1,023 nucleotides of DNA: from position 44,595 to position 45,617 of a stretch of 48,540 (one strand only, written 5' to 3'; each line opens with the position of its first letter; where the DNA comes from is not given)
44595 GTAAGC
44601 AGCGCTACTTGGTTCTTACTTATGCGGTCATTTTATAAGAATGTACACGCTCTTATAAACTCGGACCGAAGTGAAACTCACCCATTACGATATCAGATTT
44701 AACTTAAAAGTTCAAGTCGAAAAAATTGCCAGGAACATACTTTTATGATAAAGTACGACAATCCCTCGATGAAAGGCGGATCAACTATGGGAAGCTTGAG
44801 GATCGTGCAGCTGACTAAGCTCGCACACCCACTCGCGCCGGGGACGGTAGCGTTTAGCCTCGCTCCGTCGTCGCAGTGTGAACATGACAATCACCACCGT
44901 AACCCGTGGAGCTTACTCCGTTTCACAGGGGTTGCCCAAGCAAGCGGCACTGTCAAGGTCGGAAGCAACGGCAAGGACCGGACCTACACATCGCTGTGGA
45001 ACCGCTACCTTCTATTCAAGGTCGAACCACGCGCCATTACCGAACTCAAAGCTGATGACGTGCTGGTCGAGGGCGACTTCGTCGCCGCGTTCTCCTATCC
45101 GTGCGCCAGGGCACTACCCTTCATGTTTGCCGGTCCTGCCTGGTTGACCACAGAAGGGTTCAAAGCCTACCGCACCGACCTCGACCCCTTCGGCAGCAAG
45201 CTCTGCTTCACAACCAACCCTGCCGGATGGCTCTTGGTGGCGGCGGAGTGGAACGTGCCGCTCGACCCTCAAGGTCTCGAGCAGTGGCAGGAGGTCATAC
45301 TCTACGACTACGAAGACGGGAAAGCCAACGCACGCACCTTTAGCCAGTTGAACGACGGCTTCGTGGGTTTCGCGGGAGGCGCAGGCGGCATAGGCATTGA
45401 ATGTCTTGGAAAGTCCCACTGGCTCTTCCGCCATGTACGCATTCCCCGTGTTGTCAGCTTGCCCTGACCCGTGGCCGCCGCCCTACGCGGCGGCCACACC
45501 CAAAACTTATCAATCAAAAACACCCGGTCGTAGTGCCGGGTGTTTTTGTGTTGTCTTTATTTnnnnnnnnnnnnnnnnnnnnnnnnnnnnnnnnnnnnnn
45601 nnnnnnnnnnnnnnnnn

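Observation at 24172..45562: The conserved rpoC / str / S10-spc superoperon is cut at five junctions by compositionally atypical cassettes with a repeated architecture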

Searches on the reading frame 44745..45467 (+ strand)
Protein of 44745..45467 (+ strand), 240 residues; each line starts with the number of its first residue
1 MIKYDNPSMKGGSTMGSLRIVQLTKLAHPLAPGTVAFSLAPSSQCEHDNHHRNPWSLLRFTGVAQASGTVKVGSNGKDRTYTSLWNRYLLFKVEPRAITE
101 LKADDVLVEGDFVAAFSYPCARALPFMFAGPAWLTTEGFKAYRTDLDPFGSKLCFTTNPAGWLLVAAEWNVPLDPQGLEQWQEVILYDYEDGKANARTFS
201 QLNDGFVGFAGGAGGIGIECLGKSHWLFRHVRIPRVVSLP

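Call 5: search_protein_families(library=pfam, proteins=[window:44745-45467:+], max_evalue=0.1)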
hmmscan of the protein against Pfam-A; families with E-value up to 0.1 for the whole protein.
window:44745-45467:+ (240 aa): 0 families

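Call 10: search_protein_families(library=phrogs, proteins=[window:44745-45467:+], max_evalue=0.01)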
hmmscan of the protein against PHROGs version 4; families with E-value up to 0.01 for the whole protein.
window:44745-45467:+ (240 aa): 0 families

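Call 11: search_protein_families(library=ncbifam, proteins=[window:44745-45467:+], max_evalue=0.01)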
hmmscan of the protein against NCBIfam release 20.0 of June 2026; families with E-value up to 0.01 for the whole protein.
window:44745-45467:+ (240 aa): 0 families

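Call 32: find_homologous_proteins(query=window:44745-45467:+, max_evalue=0.001)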
Query window:44745-45467:+ (240 aa): 1 proteins with E <= 0.001 among 758 candidates.
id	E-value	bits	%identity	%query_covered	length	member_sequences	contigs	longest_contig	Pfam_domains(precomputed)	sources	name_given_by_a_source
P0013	2.0e-164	563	100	100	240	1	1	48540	-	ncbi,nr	ncbi:MAG TPA: hypothetical protein VM581_03545 [Magnetospirillaceae bacterium]|nr:hypothetical prote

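Call 45: search_protein_representatives(protein=window:44745-45467:+)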
Query: 240 residues. Proteins with E-value up to 0.001 (for the whole library): 4; up to 1e-10: 3; up to 1e-30: 2. The best 4 are listed.
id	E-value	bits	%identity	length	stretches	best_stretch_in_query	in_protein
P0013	6.4e-165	563.0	100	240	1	1-240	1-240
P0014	2.2e-32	128.8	38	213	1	18-230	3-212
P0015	2.7e-30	121.9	40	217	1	15-229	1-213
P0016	1.9e-06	43.8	30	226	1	20-216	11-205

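Call 46: find_encoding_contigs(protein=P0014, flank=8000, max_places=3)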
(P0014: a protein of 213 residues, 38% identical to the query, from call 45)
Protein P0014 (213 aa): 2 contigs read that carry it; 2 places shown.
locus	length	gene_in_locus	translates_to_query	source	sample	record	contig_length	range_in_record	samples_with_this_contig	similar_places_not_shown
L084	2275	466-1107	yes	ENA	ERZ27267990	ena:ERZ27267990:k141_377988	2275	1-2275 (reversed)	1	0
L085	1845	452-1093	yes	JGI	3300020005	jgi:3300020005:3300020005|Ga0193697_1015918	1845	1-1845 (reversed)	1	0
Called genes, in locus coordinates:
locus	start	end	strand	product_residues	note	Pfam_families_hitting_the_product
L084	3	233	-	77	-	?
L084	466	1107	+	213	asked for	-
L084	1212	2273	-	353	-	?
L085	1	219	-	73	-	?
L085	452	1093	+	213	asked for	-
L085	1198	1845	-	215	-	?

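Call 98: search_protein_families(library=padloc, proteins=[window:44745-45467:+], max_evalue=0.01)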
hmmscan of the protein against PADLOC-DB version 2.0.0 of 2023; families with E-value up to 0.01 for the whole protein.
window:44745-45467:+ (240 aa): 0 families

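Call 115: predict_structure(alignment_id=A5)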
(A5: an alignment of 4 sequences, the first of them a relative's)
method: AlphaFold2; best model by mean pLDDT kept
length: 240 residues; sequences in the alignment: 4
mean_pLDDT: 68.5   pTM: 0.64
mean pLDDT of the five models: 68.5, 67.8, 65.7, 61.0, 55.9
residues with pLDDT >= 90: 11; 70-90: 125; 50-70: 58; < 50: 46
segments of 3 or more residues with pLDDT < 50: 1-17, 144-160, 232-240
pLDDT, mean of each block of 10 residues (from residue 1): 26 41 68 72 69 73 83 73 87 78 84 82 71 56 45 43 55 84 84 83 89 81 84 35
secondary structure, 60 per line:
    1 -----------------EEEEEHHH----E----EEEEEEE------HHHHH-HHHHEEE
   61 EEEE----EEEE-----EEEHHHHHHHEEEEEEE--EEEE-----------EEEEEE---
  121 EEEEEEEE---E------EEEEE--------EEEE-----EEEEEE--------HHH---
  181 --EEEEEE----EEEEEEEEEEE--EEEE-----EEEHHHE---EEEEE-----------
elements in order: E18-22 E35-41 H48-52 H54-57 E58-64 E69-72 E78-80 H81-87 E88-94 E97-100 E112-117 E121-128 E139-143 E152-155 E161-166 E183-188 E193-203 E206-209 E215-217 E225-229

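Call 117: fold_search(model_id=the predicted structure, library=pdb)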
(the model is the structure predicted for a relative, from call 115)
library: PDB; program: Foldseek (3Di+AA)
matches with E <= 10: 402; with E <= 0.001: 0
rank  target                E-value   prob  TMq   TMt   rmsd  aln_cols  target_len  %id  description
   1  8qkh_s                2.3e-02  0.63  0.18  0.28  13.7       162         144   11  Neck of phage 812 virion (C6) (released 2024-09-25)
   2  4ii1_B                3.7e-02  0.77  0.21  0.31   8.4       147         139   11  Crystal structure of the zinc finger of ZGPAT (released 2013-02-13)
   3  4ii1_D                8.1e-02  0.44  0.20  0.29   8.6       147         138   11  Crystal structure of the zinc finger of ZGPAT (released 2013-02-13)
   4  4ii1_A                1.6e-01  0.38  0.20  0.31   9.0       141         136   11  Crystal structure of the zinc finger of ZGPAT (released 2013-02-13)
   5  5wlc_LS               2.4e-01  0.06  0.12  0.07  18.7       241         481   11  The complete structure of the small subunit processome (released 2017-09-27)
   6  9g0a_Z                2.7e-01  0.07  0.13  0.09  16.3       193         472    9  Influenza A/H7N9 polymerase post-cleavage cap-snatching complex (released 2025-07-16)
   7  5ked_A                3.7e-01  0.06  0.11  0.11  16.1       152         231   12  Structure of the 2.65 Angstrom P2(1) crystal of K. pneumonia MrkH (released 2016-08-17)
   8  6ie4_A                4.0e-01  0.08  0.12  0.19  12.3       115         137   12  Crystal structure of ADCP1 tandem Agenet domain 1-2 in complex with H3K9me1 (released 2019-01-16)
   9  5kec_A                4.2e-01  0.05  0.11  0.11  16.2       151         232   11  Structure of K. pneumonia MrkH in its apo state. (released 2016-08-17)
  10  6ie4_C                4.9e-01  0.11  0.13  0.21  12.0       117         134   14  Crystal structure of ADCP1 tandem Agenet domain 1-2 in complex with H3K9me1 (released 2019-01-16)
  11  5oik_Z                4.9e-01  0.07  0.16  0.09  24.1       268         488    9  Structure of an RNA polymerase II-DSIF transcription elongation complex (released 2017-09-13)
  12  5kec_D                6.1e-01  0.05  0.11  0.12  16.2       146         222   10  Structure of K. pneumonia MrkH in its apo state. (released 2016-08-17)
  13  4es9_D                7.6e-01  0.02  0.09  0.09  19.8       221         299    8  Crystal Structure of the adhesin domain of Epf from Streptococcus pyogenes in P21 (released 2012-09-19)
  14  6upt_B                8.1e-01  0.16  0.15  0.26  11.0        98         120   11  Tudor Domain of Tumor suppressor p53BP1 with MFP-2706 (released 2019-11-20)
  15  6ie7_C                9.0e-01  0.08  0.15  0.24  13.6       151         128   12  Crystal structure of ADCP1 tandem Agenet domain 1-2 in complex with H3K9me2 (released 2019-01-16)
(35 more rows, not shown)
